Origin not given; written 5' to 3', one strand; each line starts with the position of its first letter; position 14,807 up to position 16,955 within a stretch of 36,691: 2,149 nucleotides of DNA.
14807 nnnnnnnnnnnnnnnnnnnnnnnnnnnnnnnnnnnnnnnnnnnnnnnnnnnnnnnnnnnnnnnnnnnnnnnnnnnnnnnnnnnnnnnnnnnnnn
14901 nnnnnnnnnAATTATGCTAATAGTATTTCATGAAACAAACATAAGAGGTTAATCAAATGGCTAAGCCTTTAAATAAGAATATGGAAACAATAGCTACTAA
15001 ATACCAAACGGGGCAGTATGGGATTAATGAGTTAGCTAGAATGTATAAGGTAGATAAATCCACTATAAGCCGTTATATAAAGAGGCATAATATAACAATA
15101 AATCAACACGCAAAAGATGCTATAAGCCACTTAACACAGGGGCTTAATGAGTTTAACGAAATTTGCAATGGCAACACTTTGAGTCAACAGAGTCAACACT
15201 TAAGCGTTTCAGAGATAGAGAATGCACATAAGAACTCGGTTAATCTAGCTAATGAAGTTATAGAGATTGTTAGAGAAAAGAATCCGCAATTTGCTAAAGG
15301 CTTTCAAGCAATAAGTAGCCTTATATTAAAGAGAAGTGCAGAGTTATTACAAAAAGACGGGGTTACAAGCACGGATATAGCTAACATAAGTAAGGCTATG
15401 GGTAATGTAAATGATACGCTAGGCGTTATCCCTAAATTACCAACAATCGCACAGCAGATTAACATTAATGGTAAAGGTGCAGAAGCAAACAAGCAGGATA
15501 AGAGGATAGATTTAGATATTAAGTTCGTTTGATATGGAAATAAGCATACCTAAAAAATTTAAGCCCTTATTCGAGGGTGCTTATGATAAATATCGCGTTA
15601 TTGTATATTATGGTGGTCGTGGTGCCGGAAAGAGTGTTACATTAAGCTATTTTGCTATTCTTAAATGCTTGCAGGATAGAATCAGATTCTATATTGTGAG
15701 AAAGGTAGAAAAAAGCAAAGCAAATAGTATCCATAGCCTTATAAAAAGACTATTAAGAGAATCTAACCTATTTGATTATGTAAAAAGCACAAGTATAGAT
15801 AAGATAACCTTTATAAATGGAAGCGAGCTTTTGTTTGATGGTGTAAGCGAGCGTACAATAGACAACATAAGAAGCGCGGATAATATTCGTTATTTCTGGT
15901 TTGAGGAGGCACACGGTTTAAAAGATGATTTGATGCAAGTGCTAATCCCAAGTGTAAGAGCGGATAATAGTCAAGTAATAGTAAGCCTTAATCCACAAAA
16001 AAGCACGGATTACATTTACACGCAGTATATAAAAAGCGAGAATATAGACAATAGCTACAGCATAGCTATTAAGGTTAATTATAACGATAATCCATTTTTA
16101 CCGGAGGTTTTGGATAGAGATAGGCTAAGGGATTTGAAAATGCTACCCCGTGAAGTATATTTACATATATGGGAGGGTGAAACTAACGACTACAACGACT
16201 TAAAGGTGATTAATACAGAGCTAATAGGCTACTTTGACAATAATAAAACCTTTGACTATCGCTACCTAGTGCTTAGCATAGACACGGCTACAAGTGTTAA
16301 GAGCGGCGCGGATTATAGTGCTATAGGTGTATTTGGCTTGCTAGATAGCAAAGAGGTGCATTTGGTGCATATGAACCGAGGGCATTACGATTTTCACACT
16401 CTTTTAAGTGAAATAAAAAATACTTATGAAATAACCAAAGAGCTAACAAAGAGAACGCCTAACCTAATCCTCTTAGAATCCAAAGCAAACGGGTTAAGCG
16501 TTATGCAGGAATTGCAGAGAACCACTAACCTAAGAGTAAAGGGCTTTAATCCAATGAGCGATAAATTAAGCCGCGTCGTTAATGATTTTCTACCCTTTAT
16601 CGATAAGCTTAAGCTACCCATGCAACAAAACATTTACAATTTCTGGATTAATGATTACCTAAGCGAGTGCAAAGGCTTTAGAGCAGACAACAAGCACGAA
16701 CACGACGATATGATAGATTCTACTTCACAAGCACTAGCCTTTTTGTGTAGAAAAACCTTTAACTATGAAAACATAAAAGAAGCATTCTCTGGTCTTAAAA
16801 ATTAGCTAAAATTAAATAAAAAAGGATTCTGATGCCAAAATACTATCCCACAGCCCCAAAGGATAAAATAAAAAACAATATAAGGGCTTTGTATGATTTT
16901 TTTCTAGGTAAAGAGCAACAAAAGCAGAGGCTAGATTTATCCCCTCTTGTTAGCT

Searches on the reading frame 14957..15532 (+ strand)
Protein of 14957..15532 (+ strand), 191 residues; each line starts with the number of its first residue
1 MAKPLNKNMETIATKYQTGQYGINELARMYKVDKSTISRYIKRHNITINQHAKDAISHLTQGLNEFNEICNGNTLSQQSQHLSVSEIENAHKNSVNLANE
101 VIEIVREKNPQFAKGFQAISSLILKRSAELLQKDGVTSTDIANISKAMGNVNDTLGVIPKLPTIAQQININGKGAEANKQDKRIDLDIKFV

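Call 7: search_protein_families(library=pfam, proteins=[window:14957-15532:+], max_evalue=0.01)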
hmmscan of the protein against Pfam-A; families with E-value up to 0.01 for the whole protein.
window:14957-15532:+ (191 aa): 4 families
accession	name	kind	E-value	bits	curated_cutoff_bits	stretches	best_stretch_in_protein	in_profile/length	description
PF13936.12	HTH_38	-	1.4e-05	25.1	27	1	10-44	11-44/44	Helix-turn-helix domain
PF05225.22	HTH_psq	-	0.0013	18.9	20.4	1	16-45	12-41/45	helix-turn-helix, Psq domain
PF12728.13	HTH_17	-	0.0015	19.2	27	1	21-46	2-27/51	Helix-turn-helix domain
PF05491.19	RuvB_C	-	0.0026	18.1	24.7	1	9-41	12-44/72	RuvB C-terminal winged helix domain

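Call 8: search_protein_families(library=phrogs, proteins=[window:14957-15532:+], max_evalue=0.01)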
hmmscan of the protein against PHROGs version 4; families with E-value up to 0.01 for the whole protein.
window:14957-15532:+ (191 aa): 9 families
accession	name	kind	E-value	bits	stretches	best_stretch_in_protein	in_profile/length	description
phrog_125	-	DNA, RNA and nucleotide metabolism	0.00011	22.8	1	8-73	167-231/254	DNA invertase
phrog_8446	-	DNA, RNA and nucleotide metabolism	0.00015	22.5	1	7-54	59-106/211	HNH endonuclease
phrog_59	-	DNA, RNA and nucleotide metabolism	0.00027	21.4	1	20-100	246-331/423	HNH endonuclease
phrog_867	-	DNA, RNA and nucleotide metabolism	0.00073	20.4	1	14-65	22-73/220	DNA binding domain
phrog_517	-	DNA, RNA and nucleotide metabolism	0.0013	20.6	1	9-43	91-124/128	HTH DNA binding protein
phrog_664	-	DNA, RNA and nucleotide metabolism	0.0014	19.5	1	24-65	104-146/210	DNA binding protein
phrog_7545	-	DNA, RNA and nucleotide metabolism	0.0018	19.5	1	7-58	5-55/160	HNH endonuclease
phrog_2789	-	transcription regulation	0.0067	16.7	1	7-65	57-115/255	transcriptional regulator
phrog_32138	-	DNA, RNA and nucleotide metabolism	0.0068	17.3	0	19-47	17-45/54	DNA binding protein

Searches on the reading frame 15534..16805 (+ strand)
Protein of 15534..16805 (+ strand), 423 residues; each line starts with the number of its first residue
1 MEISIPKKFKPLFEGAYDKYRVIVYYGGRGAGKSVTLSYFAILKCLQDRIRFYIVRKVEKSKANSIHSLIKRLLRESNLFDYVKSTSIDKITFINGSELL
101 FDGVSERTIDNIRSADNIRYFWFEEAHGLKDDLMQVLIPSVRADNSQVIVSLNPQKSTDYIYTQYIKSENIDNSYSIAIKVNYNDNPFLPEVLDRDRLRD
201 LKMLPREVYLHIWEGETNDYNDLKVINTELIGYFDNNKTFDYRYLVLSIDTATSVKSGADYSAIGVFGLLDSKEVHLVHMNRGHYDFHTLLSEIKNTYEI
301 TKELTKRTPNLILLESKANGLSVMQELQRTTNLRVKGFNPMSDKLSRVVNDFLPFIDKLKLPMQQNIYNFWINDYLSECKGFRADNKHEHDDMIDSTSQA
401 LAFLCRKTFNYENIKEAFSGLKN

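Call 7: search_protein_families(library=pfam, proteins=[window:15534-16805:+], max_evalue=0.01)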
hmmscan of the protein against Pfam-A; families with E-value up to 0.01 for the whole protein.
window:15534-16805:+ (423 aa): 3 families
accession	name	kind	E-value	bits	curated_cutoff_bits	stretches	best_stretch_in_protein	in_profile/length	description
PF04466.19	Terminase_3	-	1.3e-34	119.9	23.2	1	21-215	3-200/201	Phage terminase large subunit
PF17289.8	Terminase_6C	-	2.2e-09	37.9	22.6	1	249-401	3-152/155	Terminase RNaseH-like domain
PF03237.21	Terminase_6N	-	1e-08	35.6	22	1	25-201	2-186/215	Terminase large subunit, T4likevirus-type, N-terminal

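Call 8: search_protein_families(library=phrogs, proteins=[window:15534-16805:+], max_evalue=0.01)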
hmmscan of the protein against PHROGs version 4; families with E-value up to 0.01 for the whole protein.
window:15534-16805:+ (423 aa): 6 families
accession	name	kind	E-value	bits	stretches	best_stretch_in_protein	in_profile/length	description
phrog_3717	-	head and packaging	5.8e-41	141.8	1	5-254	7-261/277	terminase large subunit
phrog_2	-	head and packaging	3.2e-32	113.2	1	5-406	261-590/807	terminase large subunit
phrog_38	-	head and packaging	1.2e-20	74.8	1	225-408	527-707/760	terminase large subunit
phrog_979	-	head and packaging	4.3e-18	66.3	2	241-409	432-604/642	terminase large subunit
phrog_5573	-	head and packaging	5.9e-18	66.2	1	242-403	79-233/250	terminase large subunit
phrog_8711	-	head and packaging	9.1e-06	26.7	1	3-73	7-79/89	terminase large subunit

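Call 10: find_related_loci(query=window:15534-16805:+, collection=genome_contigs, flank=10000)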
Query window:15534-16805:+ (423 aa) in genome_contigs; peptide patterns used: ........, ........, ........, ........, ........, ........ (x = any residue, [..] = any of these).
39 stretches matched a pattern; 1 encode a relative of the query (tblastn E <= 1e-3); 1 distinct loci.
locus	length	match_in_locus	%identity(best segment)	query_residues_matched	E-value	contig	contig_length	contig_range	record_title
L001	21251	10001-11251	65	1-419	0e+0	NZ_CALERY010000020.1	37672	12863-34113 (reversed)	MAG: uncultured Helicobacter sp. isolate ERR318683_bin.69_CONCOCT_v1.1_MAG ERZ1764597.601, whole genome shotgun sequence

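Call 39: find_related_loci(query=window:15534-16805:+, collection=viral_contigs, flank=10000)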
Query window:15534-16805:+ (423 aa) in viral_contigs; peptide patterns used: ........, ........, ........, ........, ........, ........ (x = any residue, [..] = any of these).
10 stretches matched a pattern; 6 encode a relative of the query (tblastn E <= 1e-3); 6 distinct loci.
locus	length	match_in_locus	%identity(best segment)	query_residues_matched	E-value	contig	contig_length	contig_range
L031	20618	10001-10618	37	1-216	6e-36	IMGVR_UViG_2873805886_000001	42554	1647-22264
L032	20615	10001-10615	38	2-216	4e-35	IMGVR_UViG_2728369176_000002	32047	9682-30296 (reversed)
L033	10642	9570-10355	32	3-279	4e-33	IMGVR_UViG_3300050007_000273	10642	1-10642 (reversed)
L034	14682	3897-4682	32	3-279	6e-33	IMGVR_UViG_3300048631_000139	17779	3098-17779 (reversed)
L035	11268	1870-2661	30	1-269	4e-30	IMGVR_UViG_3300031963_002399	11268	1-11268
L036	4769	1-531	32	33-215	1e-19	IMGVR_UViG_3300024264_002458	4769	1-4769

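Call 41: search_dna_similar(query=window:15534-16805:+, collection=phages, mode=protein, max_rows=15)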
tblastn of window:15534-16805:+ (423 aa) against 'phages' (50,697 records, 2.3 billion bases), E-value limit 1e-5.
Records with a match: 1678; places in all: 1680; records where one place covers at least 80% of the query: 9.
Best place of each record, by identity: <60% 1678.
By first word of the organism name: Pseudomonas 366; Vibrio 333; Escherichia 177; Salmonella 135; Klebsiella 127; Acinetobacter 83; Enterococcus 79; Clostridium 35; Bacteriophage 23; Yersinia 19; and 78 more.
By host as written in the record: - 412; Pseudomonas aeruginosa 153; Pseudomonas aeruginosa PAO1 91; Klebsiella pneumoniae 74; Escherichia coli 51; Escherichia coli DSM 12242 43; Acinetobacter baumannii 39; Pseudomonas sp. 30; and 373 more.
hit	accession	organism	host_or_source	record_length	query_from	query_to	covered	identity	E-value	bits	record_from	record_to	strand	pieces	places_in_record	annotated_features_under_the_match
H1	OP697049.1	Campylobacter phage PC22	Campylobacter jejuni 49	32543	1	406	96%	39.3%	2e-84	287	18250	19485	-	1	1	large terminase subunit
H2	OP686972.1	Campylobacter phage PC11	Campylobacter jejuni L26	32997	1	406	96%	39.3%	2e-84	287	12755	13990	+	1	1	terminase large subunit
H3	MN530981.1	Campylobacter phage DA10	Campylobacter jejuni subsp. jejuni ...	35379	1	406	96%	38.3%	5e-84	286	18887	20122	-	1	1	large terminase subunit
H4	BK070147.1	Bacteriophage sp.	Helicobacter sp. MIT 05-5294 genome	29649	1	403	95%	38.1%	6e-77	265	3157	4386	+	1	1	hypothetical protein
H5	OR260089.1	Caulobacter phage GB2A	Caulobacter vibrioides CB15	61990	27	407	90%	22.4%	2e-9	66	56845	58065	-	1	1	terminase large subunit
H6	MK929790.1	Caulobacter phage RW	Caulobacter vibrioides CB15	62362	27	407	90%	22.4%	2e-9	66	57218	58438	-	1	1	large terminase subunit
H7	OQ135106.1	Caulobacter phage RLK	Caulobacter vibrioides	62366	27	407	90%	22.4%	2e-9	66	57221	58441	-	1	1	RLK_gp095c: large terminase subunit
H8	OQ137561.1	Caulobacter phage KcrB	Caulobacter vibrioides CB15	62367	27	407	90%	22.4%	2e-9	66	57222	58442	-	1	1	KcrB_gp095c: large terminase large subunit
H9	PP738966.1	Vibrio phage IKEMa6-1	Vibrio sp. K1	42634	11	354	81%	23.9%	2e-17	91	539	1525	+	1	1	record has no annotation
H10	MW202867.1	Caudoviricetes sp.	Manatee Spring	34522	1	338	80%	24.0%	9e-15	82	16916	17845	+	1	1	phage terminase | putative DNA binding domain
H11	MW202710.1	Caudoviricetes sp.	Manatee Spring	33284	1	278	66%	29.0%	9e-26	116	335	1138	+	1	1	terminase large subunit | hypothetical protein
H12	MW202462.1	Caudoviricetes sp.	Manatee Spring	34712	1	278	66%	28.9%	2e-23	108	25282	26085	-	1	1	phage terminase | hypothetical protein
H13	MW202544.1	Bacteriophage sp.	Manatee Spring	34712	1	278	66%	28.9%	2e-23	108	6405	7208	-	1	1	phage terminase | hypothetical protein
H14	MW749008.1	Hafnia phage vB_HpaM_Meifeng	Hafnia paralvei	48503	11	342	78%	24.1%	5e-17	90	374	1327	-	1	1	putative terminase large subunit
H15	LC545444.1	Nitratiruptor phage NrS-3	Nitratiruptor sp. YY08-14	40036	8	262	60%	31.0%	1e-25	115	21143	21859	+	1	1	phage terminase large subunit | phage terminase small subunit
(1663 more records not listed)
